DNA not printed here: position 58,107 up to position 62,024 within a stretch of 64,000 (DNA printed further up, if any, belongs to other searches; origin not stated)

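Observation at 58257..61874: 1205-aa protein with three glycosyltransferase domains and a fourth unknown C-terminal domain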

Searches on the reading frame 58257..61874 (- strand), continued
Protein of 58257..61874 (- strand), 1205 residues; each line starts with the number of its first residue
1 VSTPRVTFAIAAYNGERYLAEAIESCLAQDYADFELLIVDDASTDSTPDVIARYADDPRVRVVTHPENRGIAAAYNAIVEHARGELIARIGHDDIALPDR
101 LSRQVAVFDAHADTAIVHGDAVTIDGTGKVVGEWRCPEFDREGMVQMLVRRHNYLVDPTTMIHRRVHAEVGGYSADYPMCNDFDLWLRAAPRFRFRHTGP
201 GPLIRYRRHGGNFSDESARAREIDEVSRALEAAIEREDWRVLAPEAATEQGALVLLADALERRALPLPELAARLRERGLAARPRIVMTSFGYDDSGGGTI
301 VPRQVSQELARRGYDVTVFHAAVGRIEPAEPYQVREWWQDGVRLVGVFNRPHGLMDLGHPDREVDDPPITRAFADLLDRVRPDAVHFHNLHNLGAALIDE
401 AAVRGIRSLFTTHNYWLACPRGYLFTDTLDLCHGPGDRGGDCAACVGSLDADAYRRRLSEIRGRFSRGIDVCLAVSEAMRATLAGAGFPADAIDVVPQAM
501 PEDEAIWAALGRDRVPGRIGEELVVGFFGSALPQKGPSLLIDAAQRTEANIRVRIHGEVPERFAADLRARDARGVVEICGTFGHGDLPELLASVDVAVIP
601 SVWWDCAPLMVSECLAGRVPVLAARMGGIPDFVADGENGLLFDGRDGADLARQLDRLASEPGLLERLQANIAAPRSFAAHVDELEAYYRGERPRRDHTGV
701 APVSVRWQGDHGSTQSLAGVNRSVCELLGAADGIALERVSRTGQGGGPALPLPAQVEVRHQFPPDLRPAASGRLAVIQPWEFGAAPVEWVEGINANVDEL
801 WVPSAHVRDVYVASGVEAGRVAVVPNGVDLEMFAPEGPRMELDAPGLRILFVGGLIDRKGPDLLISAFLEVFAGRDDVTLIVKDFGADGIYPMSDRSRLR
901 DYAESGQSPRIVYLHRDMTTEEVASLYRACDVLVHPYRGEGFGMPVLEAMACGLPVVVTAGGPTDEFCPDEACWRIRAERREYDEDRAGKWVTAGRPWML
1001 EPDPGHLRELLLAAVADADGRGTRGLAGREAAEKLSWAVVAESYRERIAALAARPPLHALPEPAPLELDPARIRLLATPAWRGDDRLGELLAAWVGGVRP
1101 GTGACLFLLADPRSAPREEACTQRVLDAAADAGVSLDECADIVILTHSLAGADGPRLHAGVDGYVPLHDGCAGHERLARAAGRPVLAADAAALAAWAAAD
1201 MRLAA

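Call 9: find_homologous_proteins(query=window:58257-61874:-, max_evalue=1e-10)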
Query window:58257-61874:- (1205 aa): 568 proteins with E <= 1e-10 among 8000 candidates; the best 120 are listed.
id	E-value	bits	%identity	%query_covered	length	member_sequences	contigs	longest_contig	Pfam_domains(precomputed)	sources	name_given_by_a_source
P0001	0.0e+0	2610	95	100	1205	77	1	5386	PF10111.15,PF13641.13,PF00534.27,PF13579.13,PF13524.13,PF13439.13,PF00535.33,PF20706.4,PF13692.13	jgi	-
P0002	0.0e+0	2362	86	100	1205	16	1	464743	PF10111.15,PF13641.13,PF00534.27,PF13579.13,PF13524.13,PF13439.13,PF00535.33,PF20706.4,PF13692.13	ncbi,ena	-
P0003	0.0e+0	2331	85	100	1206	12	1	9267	PF10111.15,PF13641.13,PF00534.27,PF13579.13,PF13524.13,PF13439.13,PF00535.33,PF20706.4,PF13692.13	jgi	jgi:glycosyltransferase involved in cell wall biosynthesis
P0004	0.0e+0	2294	83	100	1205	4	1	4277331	PF10111.15,PF13641.13,PF00534.27,PF13579.13,PF13524.13,PF13439.13,PF00535.33,PF20706.4,PF13692.13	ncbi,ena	-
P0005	0.0e+0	2271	84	98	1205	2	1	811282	PF10111.15,PF13641.13,PF00534.27,PF13579.13,PF13524.13,PF13439.13,PF00535.33,PF20706.4,PF13692.13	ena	-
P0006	0.0e+0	2255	82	100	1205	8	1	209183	PF10111.15,PF13641.13,PF00534.27,PF13579.13,PF13524.13,PF13439.13,PF00535.33,PF20706.4,PF13692.13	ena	-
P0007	0.0e+0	2205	81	98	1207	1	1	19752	PF10111.15,PF13641.13,PF00534.27,PF13579.13,PF13524.13,PF13439.13,PF00535.33,PF20706.4,PF13692.13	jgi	jgi:glycosyltransferase involved in cell wall biosynthesis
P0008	0.0e+0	2189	80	100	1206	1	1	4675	PF10111.15,PF13641.13,PF00534.27,PF13579.13,PF13524.13,PF13439.13,PF00535.33,PF20706.4,PF13692.13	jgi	jgi:glycosyltransferase involved in cell wall biosynthesis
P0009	0.0e+0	2177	80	100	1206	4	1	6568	PF10111.15,PF13641.13,PF00534.27,PF13579.13,PF13524.13,PF13439.13,PF00535.33,PF20706.4,PF13692.13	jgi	jgi:glycosyltransferase involved in cell wall biosynthesis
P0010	0.0e+0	2175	80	100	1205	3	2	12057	PF10111.15,PF13641.13,PF00534.27,PF13579.13,PF13524.13,PF13439.13,PF00535.33,PF20706.4,PF13692.13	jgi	jgi:glycosyltransferase involved in cell wall biosynthesis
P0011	0.0e+0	2117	78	100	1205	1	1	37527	PF10111.15,PF13641.13,PF00534.27,PF13579.13,PF13524.13,PF13439.13,PF00535.33,PF20706.4,PF13692.13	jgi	jgi:glycosyltransferase involved in cell wall biosynthesis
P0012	0.0e+0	1937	72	100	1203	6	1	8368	PF10111.15,PF13641.13,PF00534.27,PF13579.13,PF13524.13,PF13439.13,PF00535.33,PF20706.4,PF13692.13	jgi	jgi:glycosyltransferase involved in cell wall biosynthesis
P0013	0.0e+0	1907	81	85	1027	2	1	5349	PF00534.27,PF13579.13,PF13524.13,PF13439.13,PF20706.4,PF13692.13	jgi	jgi:glycosyltransferase involved in cell wall biosynthesis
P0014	0.0e+0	1791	69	99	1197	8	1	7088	PF10111.15,PF13641.13,PF00534.27,PF13579.13,PF13524.13,PF13439.13,PF00535.33,PF20706.4,PF13692.13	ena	-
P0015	0.0e+0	1756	66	98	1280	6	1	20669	PF10111.15,PF13641.13,PF00534.27,PF13579.13,PF13524.13,PF13439.13,PF00535.33,PF20706.4,PF13692.13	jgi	jgi:glycosyltransferase involved in cell wall biosynthesis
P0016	0.0e+0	1698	65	99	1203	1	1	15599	PF10111.15,PF13641.13,PF00534.27,PF13579.13,PF13524.13,PF13439.13,PF00535.33,PF20706.4,PF13692.13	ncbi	ncbi:MAG: glycosyltransferase [Gaiellales bacterium]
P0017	0.0e+0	1604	62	100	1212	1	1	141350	PF10111.15,PF13641.13,PF00534.27,PF13579.13,PF13439.13,PF00535.33,PF20706.4,PF13692.13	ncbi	-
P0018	0.0e+0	1563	64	94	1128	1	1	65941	PF00534.27,PF13579.13,PF13524.13,PF13439.13,PF20706.4,PF13692.13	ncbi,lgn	-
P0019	0.0e+0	1558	60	100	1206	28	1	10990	PF10111.15,PF13641.13,PF00534.27,PF13579.13,PF13439.13,PF00535.33,PF20706.4,PF13692.13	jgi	jgi:glycosyltransferase involved in cell wall biosynthesis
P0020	0.0e+0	1555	61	100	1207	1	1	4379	PF10111.15,PF13641.13,PF00534.27,PF13579.13,PF13524.13,PF13439.13,PF00535.33,PF20706.4,PF13692.13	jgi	jgi:glycosyltransferase involved in cell wall biosynthesis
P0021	0.0e+0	1543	61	100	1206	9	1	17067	PF10111.15,PF13641.13,PF00534.27,PF13579.13,PF13439.13,PF00535.33,PF20706.4,PF13692.13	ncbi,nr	ncbi:MAG: hypothetical protein QOF08_751 [Gaiellales bacterium]|nr:hypothetical protein [Gaiellales 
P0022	0.0e+0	1532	56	99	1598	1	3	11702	PF10111.15,PF13641.13,PF00534.27,PF13579.13,PF13524.13,PF13439.13,PF00535.33,PF20706.4,PF13692.13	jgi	jgi:glycosyltransferase involved in cell wall biosynthesis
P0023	0.0e+0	1508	59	100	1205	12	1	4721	PF13641.13,PF00534.27,PF13579.13,PF13524.13,PF13439.13,PF00535.33,PF20706.4,PF13692.13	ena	-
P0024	0.0e+0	1507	58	100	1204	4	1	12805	PF10111.15,PF13641.13,PF00534.27,PF13579.13,PF13524.13,PF13439.13,PF00535.33,PF20706.4,PF13692.13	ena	-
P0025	0.0e+0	1502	54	99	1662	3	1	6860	PF10111.15,PF13641.13,PF00534.27,PF13579.13,PF13524.13,PF13439.13,PF00535.33,PF20706.4,PF13692.13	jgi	-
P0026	0.0e+0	1498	59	100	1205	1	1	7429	PF10111.15,PF13641.13,PF00534.27,PF13579.13,PF13524.13,PF13439.13,PF00535.33,PF20706.4,PF13692.13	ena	-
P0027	0.0e+0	1498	59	100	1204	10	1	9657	PF13641.13,PF00534.27,PF13579.13,PF13524.13,PF13439.13,PF00535.33,PF20706.4,PF13692.13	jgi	jgi:glycosyltransferase involved in cell wall biosynthesis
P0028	0.0e+0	1496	56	99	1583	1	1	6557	PF10111.15,PF13641.13,PF00534.27,PF13579.13,PF13524.13,PF13439.13,PF00535.33,PF20706.4,PF13692.13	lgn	-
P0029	0.0e+0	1492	59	99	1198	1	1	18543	PF10111.15,PF13641.13,PF00534.27,PF13579.13,PF13524.13,PF13439.13,PF00535.33,PF20706.4,PF13692.13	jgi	jgi:glycosyltransferase involved in cell wall biosynthesis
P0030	0.0e+0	1491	59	100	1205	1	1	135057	PF10111.15,PF13641.13,PF00534.27,PF13579.13,PF13439.13,PF00535.33,PF20706.4,PF13692.13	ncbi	-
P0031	0.0e+0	1489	58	100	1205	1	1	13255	PF10111.15,PF13641.13,PF00534.27,PF13579.13,PF13524.13,PF13439.13,PF00535.33,PF20706.4,PF13692.13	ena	-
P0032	0.0e+0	1480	59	100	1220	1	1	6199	PF10111.15,PF13641.13,PF00534.27,PF13579.13,PF13524.13,PF13439.13,PF00535.33,PF20706.4,PF13692.13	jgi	jgi:glycosyltransferase involved in cell wall biosynthesis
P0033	0.0e+0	1479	58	100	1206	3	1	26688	PF10111.15,PF13641.13,PF00534.27,PF13579.13,PF13524.13,PF13439.13,PF00535.33,PF20706.4,PF13692.13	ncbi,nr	ncbi:MAG TPA: glycosyltransferase [Gaiellales bacterium]|nr:glycosyltransferase [Gaiellales bacteriu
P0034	0.0e+0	1476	55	98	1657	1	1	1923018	PF10111.15,PF13641.13,PF00534.27,PF13579.13,PF13524.13,PF13439.13,PF00535.33,PF20706.4,PF13692.13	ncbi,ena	-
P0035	0.0e+0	1475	54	99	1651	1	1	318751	PF10111.15,PF13641.13,PF00534.27,PF13579.13,PF13524.13,PF13439.13,PF00535.33,PF20706.4,PF13692.13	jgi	jgi:glycosyltransferase involved in cell wall biosynthesis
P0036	0.0e+0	1473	59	99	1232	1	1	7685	PF13641.13,PF00534.27,PF13579.13,PF13439.13,PF00535.33,PF20706.4,PF13692.13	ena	-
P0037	0.0e+0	1472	56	100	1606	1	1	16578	PF10111.15,PF13641.13,PF00534.27,PF13579.13,PF13524.13,PF13439.13,PF00535.33,PF20706.4,PF13692.13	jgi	jgi:glycosyltransferase involved in cell wall biosynthesis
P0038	0.0e+0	1472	56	99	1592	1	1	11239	PF10111.15,PF13641.13,PF00534.27,PF13579.13,PF13524.13,PF13439.13,PF00535.33,PF20706.4,PF13692.13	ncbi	-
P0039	0.0e+0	1468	55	99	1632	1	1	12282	PF10111.15,PF13641.13,PF00534.27,PF13579.13,PF13524.13,PF13439.13,PF00535.33,PF20706.4,PF13692.13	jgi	jgi:glycosyltransferase involved in cell wall biosynthesis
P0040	0.0e+0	1467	55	100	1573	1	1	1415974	PF10111.15,PF13641.13,PF00534.27,PF13579.13,PF13524.13,PF13439.13,PF00535.33,PF20706.4,PF13692.13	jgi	jgi:glycosyltransferase involved in cell wall biosynthesis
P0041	0.0e+0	1467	53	100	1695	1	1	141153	PF10111.15,PF13641.13,PF00534.27,PF13579.13,PF13524.13,PF13439.13,PF00535.33,PF20706.4,PF13692.13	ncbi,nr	ncbi:MAG TPA: glycosyltransferase [Solirubrobacteraceae bacterium]|nr:glycosyltransferase [Solirubro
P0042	0.0e+0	1464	54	99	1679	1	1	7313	PF10111.15,PF13641.13,PF00534.27,PF13579.13,PF13524.13,PF13439.13,PF00535.33,PF20706.4,PF13692.13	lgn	-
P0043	0.0e+0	1463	90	59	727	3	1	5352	PF00534.27,PF13524.13,PF13439.13,PF20706.4,PF13692.13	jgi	jgi:glycosyltransferase involved in cell wall biosynthesis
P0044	0.0e+0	1463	58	99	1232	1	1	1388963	PF10111.15,PF13641.13,PF00534.27,PF13579.13,PF13524.13,PF13439.13,PF00535.33,PF20706.4,PF13692.13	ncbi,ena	-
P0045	0.0e+0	1463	58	97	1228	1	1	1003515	PF10111.15,PF13641.13,PF00534.27,PF13579.13,PF13524.13,PF13439.13,PF00535.33,PF20706.4,PF13692.13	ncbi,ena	-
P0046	0.0e+0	1461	58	99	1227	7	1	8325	PF10111.15,PF13641.13,PF00534.27,PF13579.13,PF13524.13,PF13439.13,PF00535.33,PF20706.4,PF13692.13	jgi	-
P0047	0.0e+0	1457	59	99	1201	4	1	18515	PF13641.13,PF00534.27,PF13579.13,PF13524.13,PF13439.13,PF00535.33,PF20706.4,PF13692.13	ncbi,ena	-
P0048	0.0e+0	1455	57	99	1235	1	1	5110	PF10111.15,PF13641.13,PF00534.27,PF13579.13,PF13524.13,PF13439.13,PF00535.33,PF20706.4,PF13692.13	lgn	-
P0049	0.0e+0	1452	58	99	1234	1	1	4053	PF10111.15,PF13641.13,PF00534.27,PF13579.13,PF13524.13,PF13439.13,PF00535.33,PF20706.4,PF13692.13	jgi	jgi:glycosyltransferase involved in cell wall biosynthesis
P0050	0.0e+0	1450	58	98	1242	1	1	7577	PF10111.15,PF13641.13,PF00534.27,PF13579.13,PF13524.13,PF13439.13,PF00535.33,PF20706.4,PF13692.13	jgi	jgi:glycosyltransferase involved in cell wall biosynthesis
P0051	0.0e+0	1450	57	99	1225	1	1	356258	PF13641.13,PF00534.27,PF13579.13,PF13524.13,PF13439.13,PF00535.33,PF20706.4,PF13692.13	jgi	jgi:glycosyltransferase involved in cell wall biosynthesis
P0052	0.0e+0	1448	57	98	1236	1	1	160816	PF13641.13,PF00534.27,PF13579.13,PF13524.13,PF13439.13,PF00535.33,PF20706.4,PF13692.13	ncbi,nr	ncbi:MAG TPA: glycosyltransferase [Solirubrobacteraceae bacterium]|nr:glycosyltransferase [Solirubro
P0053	0.0e+0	1447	58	99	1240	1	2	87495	PF10111.15,PF13641.13,PF00534.27,PF13579.13,PF13524.13,PF13439.13,PF00535.33,PF20706.4,PF13692.13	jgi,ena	-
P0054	0.0e+0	1447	55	100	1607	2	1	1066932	PF10111.15,PF13641.13,PF00534.27,PF13579.13,PF13524.13,PF13439.13,PF00535.33,PF20706.4,PF13692.13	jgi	jgi:glycosyltransferase involved in cell wall biosynthesis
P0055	0.0e+0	1447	57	99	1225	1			PF10111.15,PF13641.13,PF00534.27,PF13579.13,PF13524.13,PF13439.13,PF00535.33,PF20706.4,PF13692.13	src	-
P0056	0.0e+0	1444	57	100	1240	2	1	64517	PF10111.15,PF13641.13,PF00534.27,PF13579.13,PF13524.13,PF13439.13,PF00535.33,PF20706.4,PF13692.13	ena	-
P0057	0.0e+0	1443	53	97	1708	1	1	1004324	PF10111.15,PF13641.13,PF00534.27,PF13579.13,PF13524.13,PF13439.13,PF00535.33,PF20706.4,PF13692.13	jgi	jgi:glycosyltransferase involved in cell wall biosynthesis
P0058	0.0e+0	1442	57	99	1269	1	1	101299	PF10111.15,PF13641.13,PF00534.27,PF13579.13,PF13439.13,PF00535.33,PF20706.4,PF13692.13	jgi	jgi:glycosyltransferase involved in cell wall biosynthesis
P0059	0.0e+0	1442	57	100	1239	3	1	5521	PF10111.15,PF13641.13,PF00534.27,PF13579.13,PF13524.13,PF13439.13,PF00535.33,PF20706.4,PF13692.13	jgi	jgi:glycosyltransferase involved in cell wall biosynthesis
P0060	0.0e+0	1442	54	99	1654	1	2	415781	PF10111.15,PF13641.13,PF00534.27,PF13579.13,PF13439.13,PF00535.33,PF20706.4,PF13692.13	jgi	jgi:glycosyltransferase involved in cell wall biosynthesis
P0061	0.0e+0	1437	57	99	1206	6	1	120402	PF13641.13,PF00534.27,PF13579.13,PF13524.13,PF13439.13,PF00535.33,PF20706.4,PF13692.13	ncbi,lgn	ncbi:MAG TPA: glycosyltransferase [Gaiellales bacterium]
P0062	0.0e+0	1437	57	99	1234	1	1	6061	PF10111.15,PF13641.13,PF00534.27,PF13579.13,PF13524.13,PF13439.13,PF00535.33,PF20706.4,PF13692.13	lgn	-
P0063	0.0e+0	1436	58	99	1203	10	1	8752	PF10111.15,PF13641.13,PF00534.27,PF13579.13,PF13524.13,PF13439.13,PF00535.33,PF20706.4,PF13692.13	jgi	jgi:glycosyltransferase involved in cell wall biosynthesis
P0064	0.0e+0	1436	57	99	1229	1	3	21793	PF10111.15,PF13641.13,PF00534.27,PF13579.13,PF13524.13,PF13439.13,PF00535.33,PF20706.4,PF13692.13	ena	-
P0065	0.0e+0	1434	56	99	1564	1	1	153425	PF10111.15,PF13641.13,PF00534.27,PF13579.13,PF13524.13,PF13439.13,PF00535.33,PF20706.4,PF13692.13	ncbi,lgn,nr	ncbi:MAG TPA: glycosyltransferase [Solirubrobacteraceae bacterium]|nr:glycosyltransferase [Solirubro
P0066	0.0e+0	1432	56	99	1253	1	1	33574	PF10111.15,PF13641.13,PF00534.27,PF13579.13,PF13524.13,PF13439.13,PF00535.33,PF20706.4,PF13692.13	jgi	jgi:glycosyltransferase involved in cell wall biosynthesis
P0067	0.0e+0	1431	59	99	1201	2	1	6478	PF10111.15,PF13641.13,PF00534.27,PF13579.13,PF13439.13,PF00535.33,PF20706.4,PF13692.13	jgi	jgi:glycosyltransferase involved in cell wall biosynthesis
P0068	0.0e+0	1430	57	99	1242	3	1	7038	PF13641.13,PF00534.27,PF13579.13,PF13524.13,PF13439.13,PF00535.33,PF20706.4,PF13692.13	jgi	jgi:glycosyltransferase involved in cell wall biosynthesis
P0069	0.0e+0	1430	54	99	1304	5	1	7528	PF10111.15,PF13641.13,PF00534.27,PF13579.13,PF13524.13,PF13439.13,PF00535.33,PF20706.4,PF13692.13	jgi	-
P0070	0.0e+0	1430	57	99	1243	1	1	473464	PF10111.15,PF13641.13,PF00534.27,PF13579.13,PF13524.13,PF13439.13,PF00535.33,PF20706.4,PF13692.13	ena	-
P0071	0.0e+0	1429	64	83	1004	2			PF10111.15,PF13641.13,PF00534.27,PF13579.13,PF13524.13,PF13439.13,PF00535.33,PF20706.4,PF13692.13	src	-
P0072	0.0e+0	1429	56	100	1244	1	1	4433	PF13641.13,PF00534.27,PF13579.13,PF13524.13,PF13439.13,PF00535.33,PF20706.4,PF13692.13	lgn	-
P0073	0.0e+0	1428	57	98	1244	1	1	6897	PF10111.15,PF13641.13,PF00534.27,PF13579.13,PF13524.13,PF13439.13,PF00535.33,PF20706.4,PF13692.13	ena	-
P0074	0.0e+0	1428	57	99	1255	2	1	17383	PF13641.13,PF00534.27,PF13579.13,PF13524.13,PF13439.13,PF00535.33,PF20706.4,PF13692.13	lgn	-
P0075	0.0e+0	1428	57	99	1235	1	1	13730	PF10111.15,PF13641.13,PF00534.27,PF13579.13,PF13524.13,PF13439.13,PF00535.33,PF20706.4,PF13692.13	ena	-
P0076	0.0e+0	1426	56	99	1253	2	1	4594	PF10111.15,PF13641.13,PF00534.27,PF13579.13,PF13524.13,PF13439.13,PF00535.33,PF20706.4,PF13692.13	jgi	jgi:glycosyltransferase involved in cell wall biosynthesis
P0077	0.0e+0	1426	56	99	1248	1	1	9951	PF10111.15,PF13641.13,PF00534.27,PF13579.13,PF13524.13,PF13439.13,PF00535.33,PF20706.4,PF13692.13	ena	-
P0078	0.0e+0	1425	58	99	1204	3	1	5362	PF10111.15,PF13641.13,PF00534.27,PF13579.13,PF13439.13,PF00535.33,PF20706.4,PF13692.13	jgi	jgi:glycosyltransferase involved in cell wall biosynthesis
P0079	0.0e+0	1424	57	99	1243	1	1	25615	PF10111.15,PF13641.13,PF00534.27,PF13579.13,PF13524.13,PF13439.13,PF00535.33,PF20706.4,PF13692.13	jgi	jgi:glycosyltransferase involved in cell wall biosynthesis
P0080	0.0e+0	1424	56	99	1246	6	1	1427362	PF10111.15,PF13641.13,PF00534.27,PF13579.13,PF13524.13,PF13439.13,PF00535.33,PF20706.4,PF13692.13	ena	-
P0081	0.0e+0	1424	59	97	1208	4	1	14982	PF10111.15,PF13641.13,PF00534.27,PF13579.13,PF13524.13,PF13439.13,PF00535.33,PF20706.4,PF13692.13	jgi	jgi:glycosyltransferase involved in cell wall biosynthesis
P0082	0.0e+0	1423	55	98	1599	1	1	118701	PF10111.15,PF13641.13,PF00534.27,PF13579.13,PF13524.13,PF13439.13,PF00535.33,PF20706.4,PF13692.13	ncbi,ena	-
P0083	0.0e+0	1423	57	99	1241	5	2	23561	PF13641.13,PF00534.27,PF13579.13,PF13524.13,PF13439.13,PF00535.33,PF20706.4,PF13692.13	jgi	jgi:glycosyltransferase involved in cell wall biosynthesis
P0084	0.0e+0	1422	57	99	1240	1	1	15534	PF10111.15,PF13641.13,PF00534.27,PF13579.13,PF13524.13,PF13439.13,PF00535.33,PF20706.4,PF13692.13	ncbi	ncbi:MAG TPA: glycosyltransferase [Gaiellales bacterium]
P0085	0.0e+0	1422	57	99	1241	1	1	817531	PF13641.13,PF00534.27,PF13579.13,PF13524.13,PF13439.13,PF00535.33,PF20706.4,PF13692.13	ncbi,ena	-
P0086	0.0e+0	1422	56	99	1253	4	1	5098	PF10111.15,PF13641.13,PF00534.27,PF13579.13,PF13524.13,PF13439.13,PF00535.33,PF20706.4,PF13692.13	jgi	jgi:glycosyltransferase involved in cell wall biosynthesis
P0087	0.0e+0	1421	58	98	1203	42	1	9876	PF10111.15,PF13641.13,PF00534.27,PF13579.13,PF13524.13,PF13439.13,PF00535.33,PF20706.4,PF13692.13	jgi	jgi:glycosyltransferase involved in cell wall biosynthesis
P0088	0.0e+0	1421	58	97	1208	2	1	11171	PF10111.15,PF13641.13,PF00534.27,PF13579.13,PF13439.13,PF00535.33,PF20706.4,PF13692.13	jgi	jgi:glycosyltransferase involved in cell wall biosynthesis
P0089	0.0e+0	1420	56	99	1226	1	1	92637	PF10111.15,PF13641.13,PF00534.27,PF13579.13,PF13524.13,PF13439.13,PF00535.33,PF20706.4,PF13692.13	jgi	jgi:glycosyltransferase involved in cell wall biosynthesis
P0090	0.0e+0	1420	55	100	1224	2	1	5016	PF10111.15,PF13641.13,PF00534.27,PF13579.13,PF13439.13,PF00535.33,PF20706.4,PF13692.13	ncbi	-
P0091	0.0e+0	1420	56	99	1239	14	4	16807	PF10111.15,PF13641.13,PF00534.27,PF13579.13,PF13524.13,PF13439.13,PF00535.33,PF20706.4,PF13692.13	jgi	jgi:glycosyltransferase involved in cell wall biosynthesis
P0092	0.0e+0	1420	56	99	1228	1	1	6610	PF13641.13,PF00534.27,PF13579.13,PF13439.13,PF00535.33,PF20706.4,PF13692.13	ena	-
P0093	0.0e+0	1419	56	97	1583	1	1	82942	PF10111.15,PF13641.13,PF00534.27,PF13579.13,PF13439.13,PF00535.33,PF20706.4,PF13692.13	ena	-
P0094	0.0e+0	1418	57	99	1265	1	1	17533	PF10111.15,PF13641.13,PF00534.27,PF13579.13,PF13524.13,PF13439.13,PF00535.33,PF20706.4,PF13692.13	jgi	jgi:glycosyltransferase involved in cell wall biosynthesis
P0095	0.0e+0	1418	56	98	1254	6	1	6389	PF10111.15,PF13641.13,PF00534.27,PF13579.13,PF13524.13,PF13439.13,PF00535.33,PF20706.4,PF13692.13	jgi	jgi:glycosyltransferase involved in cell wall biosynthesis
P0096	0.0e+0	1417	57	100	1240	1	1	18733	PF10111.15,PF13641.13,PF00534.27,PF13579.13,PF13524.13,PF13439.13,PF00535.33,PF20706.4,PF13692.13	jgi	jgi:glycosyltransferase involved in cell wall biosynthesis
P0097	0.0e+0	1417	58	99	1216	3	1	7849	PF10111.15,PF13641.13,PF00534.27,PF13579.13,PF13524.13,PF13439.13,PF00535.33,PF20706.4,PF13692.13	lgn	-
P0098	0.0e+0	1417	56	99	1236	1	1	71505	PF13641.13,PF00534.27,PF13579.13,PF13524.13,PF13439.13,PF00535.33,PF20706.4,PF13692.13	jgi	jgi:glycosyltransferase involved in cell wall biosynthesis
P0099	0.0e+0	1417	57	99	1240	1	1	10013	PF10111.15,PF13641.13,PF00534.27,PF13579.13,PF13524.13,PF13439.13,PF00535.33,PF20706.4,PF13692.13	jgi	jgi:glycosyltransferase involved in cell wall biosynthesis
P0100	0.0e+0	1417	57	98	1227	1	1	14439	PF10111.15,PF13641.13,PF00534.27,PF13579.13,PF13524.13,PF13439.13,PF00535.33,PF20706.4,PF13692.13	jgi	jgi:glycosyltransferase involved in cell wall biosynthesis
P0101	0.0e+0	1417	57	99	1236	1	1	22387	PF13641.13,PF00534.27,PF13579.13,PF13524.13,PF13439.13,PF00535.33,PF20706.4,PF13692.13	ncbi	-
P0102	0.0e+0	1417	56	98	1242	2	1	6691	PF13641.13,PF00534.27,PF13579.13,PF13524.13,PF13439.13,PF00535.33,PF20706.4,PF13692.13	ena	-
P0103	0.0e+0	1416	56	99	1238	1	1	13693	PF10111.15,PF13641.13,PF00534.27,PF13579.13,PF13524.13,PF13439.13,PF00535.33,PF20706.4,PF13692.13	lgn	-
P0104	0.0e+0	1416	57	99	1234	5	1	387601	PF10111.15,PF13641.13,PF00534.27,PF13579.13,PF13524.13,PF13439.13,PF00535.33,PF20706.4,PF13692.13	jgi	jgi:glycosyltransferase involved in cell wall biosynthesis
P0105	0.0e+0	1416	56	99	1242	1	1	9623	PF10111.15,PF13641.13,PF00534.27,PF13579.13,PF13524.13,PF13439.13,PF00535.33,PF20706.4,PF13692.13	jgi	jgi:glycosyltransferase involved in cell wall biosynthesis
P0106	0.0e+0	1415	56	98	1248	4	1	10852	PF10111.15,PF13641.13,PF00534.27,PF13579.13,PF13524.13,PF13439.13,PF00535.33,PF20706.4,PF13692.13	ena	-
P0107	0.0e+0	1415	57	99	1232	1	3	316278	PF10111.15,PF13641.13,PF00534.27,PF13579.13,PF13524.13,PF13439.13,PF00535.33,PF20706.4,PF13692.13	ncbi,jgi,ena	jgi:glycosyltransferase involved in cell wall biosynthesis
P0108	0.0e+0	1414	56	99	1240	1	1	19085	PF13641.13,PF00534.27,PF13579.13,PF13524.13,PF13439.13,PF00535.33,PF20706.4,PF13692.13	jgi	jgi:glycosyltransferase involved in cell wall biosynthesis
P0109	0.0e+0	1413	57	99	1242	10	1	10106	PF10111.15,PF13641.13,PF00534.27,PF13579.13,PF13524.13,PF13439.13,PF00535.33,PF20706.4,PF13692.13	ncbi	ncbi:MAG: glycosyltransferase [Solirubrobacteraceae bacterium]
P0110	0.0e+0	1412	56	99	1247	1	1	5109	PF10111.15,PF13641.13,PF00534.27,PF13579.13,PF13524.13,PF13439.13,PF00535.33,PF20706.4,PF13692.13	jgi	jgi:glycosyltransferase involved in cell wall biosynthesis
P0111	0.0e+0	1411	61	91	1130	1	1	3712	PF10111.15,PF13641.13,PF00534.27,PF13579.13,PF13524.13,PF13439.13,PF00535.33,PF20706.4,PF13692.13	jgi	jgi:glycosyltransferase involved in cell wall biosynthesis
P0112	0.0e+0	1411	56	99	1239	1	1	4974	PF10111.15,PF13641.13,PF00534.27,PF13579.13,PF13524.13,PF13439.13,PF00535.33,PF20706.4,PF13692.13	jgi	jgi:glycosyltransferase involved in cell wall biosynthesis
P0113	0.0e+0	1410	57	98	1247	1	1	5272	PF10111.15,PF13641.13,PF00534.27,PF13579.13,PF13524.13,PF13439.13,PF00535.33,PF20706.4,PF13692.13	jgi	jgi:glycosyltransferase involved in cell wall biosynthesis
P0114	0.0e+0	1409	56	98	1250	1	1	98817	PF10111.15,PF13641.13,PF00534.27,PF13579.13,PF13524.13,PF13439.13,PF00535.33,PF20706.4,PF13692.13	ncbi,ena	-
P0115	0.0e+0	1409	58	99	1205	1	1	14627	PF10111.15,PF13641.13,PF00534.27,PF13579.13,PF13524.13,PF13439.13,PF00535.33,PF20706.4,PF13692.13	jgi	jgi:glycosyltransferase involved in cell wall biosynthesis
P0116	0.0e+0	1409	56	99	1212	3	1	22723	PF13641.13,PF00534.27,PF13579.13,PF13524.13,PF13439.13,PF00535.33,PF20706.4,PF13692.13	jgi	jgi:glycosyltransferase involved in cell wall biosynthesis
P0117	0.0e+0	1409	56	99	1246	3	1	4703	PF10111.15,PF13641.13,PF00534.27,PF13579.13,PF13524.13,PF13439.13,PF00535.33,PF20706.4,PF13692.13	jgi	jgi:glycosyltransferase involved in cell wall biosynthesis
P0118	0.0e+0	1409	58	98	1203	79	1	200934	PF10111.15,PF13641.13,PF00534.27,PF13579.13,PF13524.13,PF13439.13,PF00535.33,PF20706.4,PF13692.13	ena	-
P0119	0.0e+0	1408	56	99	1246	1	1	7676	PF13641.13,PF00534.27,PF13579.13,PF13524.13,PF13439.13,PF00535.33,PF20706.4,PF13692.13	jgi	jgi:glycosyltransferase involved in cell wall biosynthesis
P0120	0.0e+0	1408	56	99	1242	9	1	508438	PF13641.13,PF00534.27,PF13579.13,PF13524.13,PF13439.13,PF00535.33,PF20706.4,PF13692.13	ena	-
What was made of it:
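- Checked: More than 100 homologs of 1197-1255 aa cover 97-100% of the query (call 9).
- There are 568 homologs below E 1e-10, and those with full-length coverage are mostly 1197-1255 aa (call 9).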
